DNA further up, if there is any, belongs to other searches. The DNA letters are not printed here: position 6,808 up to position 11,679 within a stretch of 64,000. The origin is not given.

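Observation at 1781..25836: Regulator-linked island of three paralogous giant T9SS cargo proteins with swapped N-terminal payloads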

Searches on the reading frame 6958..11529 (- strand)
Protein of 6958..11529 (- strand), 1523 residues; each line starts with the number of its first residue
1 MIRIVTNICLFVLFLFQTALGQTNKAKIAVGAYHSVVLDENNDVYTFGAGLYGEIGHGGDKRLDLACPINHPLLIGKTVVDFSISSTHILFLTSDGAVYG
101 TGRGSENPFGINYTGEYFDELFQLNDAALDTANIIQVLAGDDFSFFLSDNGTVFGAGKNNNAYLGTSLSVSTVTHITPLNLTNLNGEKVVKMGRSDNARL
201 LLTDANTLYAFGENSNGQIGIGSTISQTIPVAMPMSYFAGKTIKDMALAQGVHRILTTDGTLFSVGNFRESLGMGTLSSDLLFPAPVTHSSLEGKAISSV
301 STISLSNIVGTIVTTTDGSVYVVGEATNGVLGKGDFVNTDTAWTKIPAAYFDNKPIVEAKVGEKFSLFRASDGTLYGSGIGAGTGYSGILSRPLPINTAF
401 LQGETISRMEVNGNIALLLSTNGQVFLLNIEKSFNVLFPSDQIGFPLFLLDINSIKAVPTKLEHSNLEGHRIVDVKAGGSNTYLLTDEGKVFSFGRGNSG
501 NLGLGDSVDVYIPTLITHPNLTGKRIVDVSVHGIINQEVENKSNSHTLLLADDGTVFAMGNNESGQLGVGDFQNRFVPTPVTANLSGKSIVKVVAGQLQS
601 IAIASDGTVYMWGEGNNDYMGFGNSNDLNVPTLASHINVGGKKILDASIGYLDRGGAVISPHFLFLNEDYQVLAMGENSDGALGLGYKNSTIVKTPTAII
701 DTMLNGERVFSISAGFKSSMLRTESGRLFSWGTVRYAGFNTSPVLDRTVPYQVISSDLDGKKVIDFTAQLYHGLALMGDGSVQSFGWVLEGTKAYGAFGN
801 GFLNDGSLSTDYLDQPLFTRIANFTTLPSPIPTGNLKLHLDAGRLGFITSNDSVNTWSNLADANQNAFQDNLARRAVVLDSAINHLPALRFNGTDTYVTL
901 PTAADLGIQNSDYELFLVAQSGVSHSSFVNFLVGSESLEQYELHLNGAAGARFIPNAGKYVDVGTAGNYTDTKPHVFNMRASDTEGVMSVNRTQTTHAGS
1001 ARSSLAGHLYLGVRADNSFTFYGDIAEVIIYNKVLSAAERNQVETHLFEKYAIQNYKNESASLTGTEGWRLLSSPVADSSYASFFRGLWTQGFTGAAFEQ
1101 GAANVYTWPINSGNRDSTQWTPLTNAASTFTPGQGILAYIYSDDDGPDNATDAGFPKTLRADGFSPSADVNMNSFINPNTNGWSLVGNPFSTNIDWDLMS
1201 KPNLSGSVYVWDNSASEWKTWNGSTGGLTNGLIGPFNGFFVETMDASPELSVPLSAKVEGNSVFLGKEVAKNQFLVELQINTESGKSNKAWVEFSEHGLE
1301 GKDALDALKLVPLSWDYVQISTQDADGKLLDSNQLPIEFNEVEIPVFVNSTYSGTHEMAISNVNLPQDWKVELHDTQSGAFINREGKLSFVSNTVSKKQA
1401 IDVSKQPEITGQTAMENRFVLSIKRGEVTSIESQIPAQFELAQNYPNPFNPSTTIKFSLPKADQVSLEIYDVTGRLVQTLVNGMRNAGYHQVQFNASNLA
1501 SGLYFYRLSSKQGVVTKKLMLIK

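Call 3: search_protein_families(library=pfam, proteins=[window:6958-11529:-], max_evalue=0.01)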
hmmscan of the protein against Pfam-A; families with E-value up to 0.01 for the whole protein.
window:6958-11529:- (1523 aa): 8 families
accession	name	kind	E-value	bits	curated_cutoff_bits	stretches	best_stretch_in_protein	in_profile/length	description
PF25390.1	WD40_RLD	-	1.1e-102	344.5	150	3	311-650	43-357/363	RCC1-like domain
PF00415.24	RCC1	-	2.2e-62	207.8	21.7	6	553-603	1-50/50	Regulator of chromosome condensation (RCC1) repeat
PF13540.12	RCC1_2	-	1.6e-52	174.5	22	6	27-53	3-29/30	Regulator of chromosome condensation (RCC1) repeat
PF18962.6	Por_Secre_tail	-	3.7e-13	50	27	1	1445-1520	2-74/75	Secretion system C-terminal sorting domain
PF25384.1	Alsin_RLD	-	8.5e-10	38.9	100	0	670-784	242-354/405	Alsin RCC1-like domain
PF13860.13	FlgD_ig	-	1.1e-05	25.8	27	1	1459-1511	18-76/79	FlgD Ig-like domain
PF13385.13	Laminin_G_3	-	1.7e-05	25.4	27.6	1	892-1039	1-149/151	Concanavalin A-like lectin/glucanases superfamily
PF24240.1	DUF7448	-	0.0019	19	27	0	521-592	3-54/104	Domain of unknown function (DUF7448)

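Call 10: search_protein_families(library=ncbifam, proteins=[window:6958-11529:-], max_evalue=1)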
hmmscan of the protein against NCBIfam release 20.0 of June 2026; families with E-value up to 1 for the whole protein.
window:6958-11529:- (1523 aa): 4 families
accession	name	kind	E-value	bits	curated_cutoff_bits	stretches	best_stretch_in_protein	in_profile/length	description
TIGR04183.1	Por_Secre_tail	domain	8.5e-14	51.3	23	1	1445-1520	2-70/72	T9SS type A sorting domain-containing protein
NF038113.1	T9SSA_dep_M36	equivalog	6.6e-10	37.8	885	1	1437-1521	789-868/869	T9SS-dependent M36 family metallopeptidase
NF052323.1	T9SSA_dep_M6i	equivalog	6.5e-09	34.3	600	1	1415-1518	932-1035/1043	T9SS-dependent M6-like inactivated metalloprotease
NF005176.1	PRK06655.1-1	equivalog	0.085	12.8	230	1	1460-1498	94-132/197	flagellar hook assembly protein FlgD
